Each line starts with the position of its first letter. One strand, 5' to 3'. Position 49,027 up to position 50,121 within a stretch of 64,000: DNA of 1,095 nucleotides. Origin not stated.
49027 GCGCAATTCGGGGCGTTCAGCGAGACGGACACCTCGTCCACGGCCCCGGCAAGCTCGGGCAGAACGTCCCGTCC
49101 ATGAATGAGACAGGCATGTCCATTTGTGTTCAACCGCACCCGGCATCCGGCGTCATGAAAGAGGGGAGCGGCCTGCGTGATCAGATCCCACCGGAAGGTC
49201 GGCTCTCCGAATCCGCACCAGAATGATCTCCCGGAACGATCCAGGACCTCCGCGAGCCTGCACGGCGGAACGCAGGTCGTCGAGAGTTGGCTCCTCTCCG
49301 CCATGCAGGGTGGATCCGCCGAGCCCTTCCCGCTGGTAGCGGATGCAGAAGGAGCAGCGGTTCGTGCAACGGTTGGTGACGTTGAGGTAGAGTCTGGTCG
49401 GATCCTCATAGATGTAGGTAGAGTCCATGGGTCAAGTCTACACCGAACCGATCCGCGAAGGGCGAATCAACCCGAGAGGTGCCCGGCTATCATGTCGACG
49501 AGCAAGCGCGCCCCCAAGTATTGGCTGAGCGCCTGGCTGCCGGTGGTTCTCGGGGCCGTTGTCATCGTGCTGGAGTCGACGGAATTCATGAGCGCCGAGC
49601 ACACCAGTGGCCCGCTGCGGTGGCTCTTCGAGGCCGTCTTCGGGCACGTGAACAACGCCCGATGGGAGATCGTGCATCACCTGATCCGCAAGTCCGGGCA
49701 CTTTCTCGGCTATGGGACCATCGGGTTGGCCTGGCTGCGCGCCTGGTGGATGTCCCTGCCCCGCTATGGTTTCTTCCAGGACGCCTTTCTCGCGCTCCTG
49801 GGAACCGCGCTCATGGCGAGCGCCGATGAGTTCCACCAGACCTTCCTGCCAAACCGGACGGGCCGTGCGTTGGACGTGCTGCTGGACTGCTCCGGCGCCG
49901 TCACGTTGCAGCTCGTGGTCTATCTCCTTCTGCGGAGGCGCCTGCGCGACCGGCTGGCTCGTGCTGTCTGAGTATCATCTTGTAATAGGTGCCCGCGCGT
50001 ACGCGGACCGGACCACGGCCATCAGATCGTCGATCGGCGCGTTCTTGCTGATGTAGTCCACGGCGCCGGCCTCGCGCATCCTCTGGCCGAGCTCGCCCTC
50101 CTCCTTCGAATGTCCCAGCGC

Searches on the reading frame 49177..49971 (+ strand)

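Call 83: search_protein_families(library=pfam, proteins=[window:49177-49971:+], max_evalue=0.00001)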
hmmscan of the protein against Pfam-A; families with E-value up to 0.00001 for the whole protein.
window:49177-49971:+ (264 aa): 1 family
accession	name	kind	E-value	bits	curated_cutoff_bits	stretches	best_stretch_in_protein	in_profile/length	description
PF04892.17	VanZ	-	4.1e-10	40.8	30.1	1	145-250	29-124/126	VanZ like family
